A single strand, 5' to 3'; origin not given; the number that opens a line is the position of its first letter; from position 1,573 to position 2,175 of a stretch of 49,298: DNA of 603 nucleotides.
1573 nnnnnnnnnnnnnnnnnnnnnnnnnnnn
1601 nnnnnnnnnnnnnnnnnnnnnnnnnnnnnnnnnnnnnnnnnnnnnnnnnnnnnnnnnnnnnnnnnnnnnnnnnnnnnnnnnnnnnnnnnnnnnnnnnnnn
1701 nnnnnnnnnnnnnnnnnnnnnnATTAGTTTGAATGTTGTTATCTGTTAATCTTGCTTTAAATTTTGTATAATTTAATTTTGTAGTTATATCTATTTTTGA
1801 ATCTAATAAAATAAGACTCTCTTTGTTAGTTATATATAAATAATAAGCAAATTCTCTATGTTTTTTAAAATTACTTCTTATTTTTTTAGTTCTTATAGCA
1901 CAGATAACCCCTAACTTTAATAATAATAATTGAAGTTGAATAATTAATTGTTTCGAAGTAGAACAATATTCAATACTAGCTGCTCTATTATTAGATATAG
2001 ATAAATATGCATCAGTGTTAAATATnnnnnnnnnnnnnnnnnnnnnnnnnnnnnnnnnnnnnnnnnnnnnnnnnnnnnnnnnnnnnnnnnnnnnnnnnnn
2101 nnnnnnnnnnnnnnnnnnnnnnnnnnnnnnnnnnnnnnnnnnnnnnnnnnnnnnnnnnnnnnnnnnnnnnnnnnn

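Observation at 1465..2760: Intein with a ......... endonuclease splitting the Walker A loop of the large terminase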

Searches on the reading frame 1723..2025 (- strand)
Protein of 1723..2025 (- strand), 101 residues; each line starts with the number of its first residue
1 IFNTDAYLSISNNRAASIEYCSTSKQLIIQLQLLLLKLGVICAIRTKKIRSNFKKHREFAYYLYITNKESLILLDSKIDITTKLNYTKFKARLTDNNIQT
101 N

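Call 39: search_protein_representatives(protein=window:1723-2025:-)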
Query: 101 residues. Proteins with E-value up to 0.001 (for the whole library): 21; up to 1e-10: 2; up to 1e-30: 0. The best 21 are listed.
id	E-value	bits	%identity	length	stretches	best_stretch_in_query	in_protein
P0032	9.5e-22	93.1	61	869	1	1-87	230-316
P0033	9.9e-12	61.1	39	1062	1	4-92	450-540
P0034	5.8e-09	52.2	43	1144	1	1-92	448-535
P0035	2.1e-07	47.3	35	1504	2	1-90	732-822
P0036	1.5e-06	44.5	41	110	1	4-93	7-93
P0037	4.5e-06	43.0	37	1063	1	2-92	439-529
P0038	5.1e-06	42.8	41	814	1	10-85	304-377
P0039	2.2e-05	40.8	48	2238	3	17-47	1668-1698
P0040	2.6e-05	40.6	35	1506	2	14-91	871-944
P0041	3.9e-05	40.0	41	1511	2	1-74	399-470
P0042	5.8e-05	39.5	37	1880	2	15-70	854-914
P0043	8.9e-05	38.9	32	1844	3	9-69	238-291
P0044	1.0e-04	38.6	39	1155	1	1-76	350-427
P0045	1.1e-04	38.6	38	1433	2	15-66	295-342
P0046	1.5e-04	38.1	38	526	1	1-83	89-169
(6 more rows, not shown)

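Call 41: find_encoding_contigs(protein=P0032, flank=10000, max_places=4)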
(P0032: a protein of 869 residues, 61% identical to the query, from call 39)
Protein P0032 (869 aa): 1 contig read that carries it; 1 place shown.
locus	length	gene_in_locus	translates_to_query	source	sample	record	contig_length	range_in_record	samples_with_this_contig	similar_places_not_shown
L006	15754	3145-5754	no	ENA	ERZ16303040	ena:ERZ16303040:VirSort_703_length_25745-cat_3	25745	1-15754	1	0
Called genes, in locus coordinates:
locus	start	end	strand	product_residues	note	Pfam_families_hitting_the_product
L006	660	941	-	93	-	-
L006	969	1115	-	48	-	-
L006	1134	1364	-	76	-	-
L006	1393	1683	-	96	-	-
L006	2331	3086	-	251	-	-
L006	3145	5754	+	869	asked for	PF14528:LAGLIDADG_3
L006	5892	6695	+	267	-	-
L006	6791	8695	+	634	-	-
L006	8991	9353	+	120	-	-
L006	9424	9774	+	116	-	-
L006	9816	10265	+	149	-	-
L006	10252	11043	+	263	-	-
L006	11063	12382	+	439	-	PF17236:SU10_MCP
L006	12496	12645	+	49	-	-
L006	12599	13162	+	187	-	-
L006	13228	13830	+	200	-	-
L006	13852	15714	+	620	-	-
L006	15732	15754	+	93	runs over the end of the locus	-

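Call 42: find_encoding_contigs(protein=P0037, flank=10000, max_places=4)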
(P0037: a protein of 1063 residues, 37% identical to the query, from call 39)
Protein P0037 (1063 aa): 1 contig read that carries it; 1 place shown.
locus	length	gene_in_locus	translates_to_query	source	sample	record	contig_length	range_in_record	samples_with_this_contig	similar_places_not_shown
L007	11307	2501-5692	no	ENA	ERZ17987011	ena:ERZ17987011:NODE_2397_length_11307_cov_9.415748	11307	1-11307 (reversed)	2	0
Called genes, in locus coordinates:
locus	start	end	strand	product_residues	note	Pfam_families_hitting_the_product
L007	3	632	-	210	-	?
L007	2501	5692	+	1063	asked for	-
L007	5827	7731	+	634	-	-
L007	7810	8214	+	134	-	-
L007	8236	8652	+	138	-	-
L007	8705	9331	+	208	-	-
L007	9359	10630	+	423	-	PF17236:SU10_MCP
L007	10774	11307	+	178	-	?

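Call 71: find_encoding_contigs(protein=P0033, flank=3000, max_places=2)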
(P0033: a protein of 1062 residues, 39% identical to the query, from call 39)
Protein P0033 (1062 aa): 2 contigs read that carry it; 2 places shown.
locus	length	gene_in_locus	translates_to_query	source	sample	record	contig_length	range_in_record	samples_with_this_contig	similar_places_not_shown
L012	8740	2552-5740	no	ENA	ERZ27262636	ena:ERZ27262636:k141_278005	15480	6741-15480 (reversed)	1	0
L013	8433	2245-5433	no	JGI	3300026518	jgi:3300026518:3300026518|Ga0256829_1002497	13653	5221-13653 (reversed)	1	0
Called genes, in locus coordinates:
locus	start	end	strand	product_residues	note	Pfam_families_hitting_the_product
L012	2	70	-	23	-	?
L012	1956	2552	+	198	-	-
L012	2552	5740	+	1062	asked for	-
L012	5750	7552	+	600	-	PF16510:P22_portal (weak)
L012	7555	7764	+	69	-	-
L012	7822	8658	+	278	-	-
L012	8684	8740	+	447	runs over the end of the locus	-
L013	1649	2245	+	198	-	-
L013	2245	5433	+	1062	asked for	-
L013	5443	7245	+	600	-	PF16510:P22_portal (weak)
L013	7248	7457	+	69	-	-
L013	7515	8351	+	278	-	-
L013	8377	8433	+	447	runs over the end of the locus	-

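Call 72: find_encoding_contigs(protein=P0034, flank=3000, max_places=2)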
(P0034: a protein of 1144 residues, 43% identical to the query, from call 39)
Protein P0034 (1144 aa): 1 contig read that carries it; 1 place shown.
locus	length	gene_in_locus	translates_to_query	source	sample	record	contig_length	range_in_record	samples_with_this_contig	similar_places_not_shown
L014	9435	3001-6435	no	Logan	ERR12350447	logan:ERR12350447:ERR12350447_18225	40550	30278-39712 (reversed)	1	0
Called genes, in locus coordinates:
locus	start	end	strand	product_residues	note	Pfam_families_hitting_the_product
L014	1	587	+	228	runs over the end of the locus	-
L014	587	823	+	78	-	-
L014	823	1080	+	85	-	-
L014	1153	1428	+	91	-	-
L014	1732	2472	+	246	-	-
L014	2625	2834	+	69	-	-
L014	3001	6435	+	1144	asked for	-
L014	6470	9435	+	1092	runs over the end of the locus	-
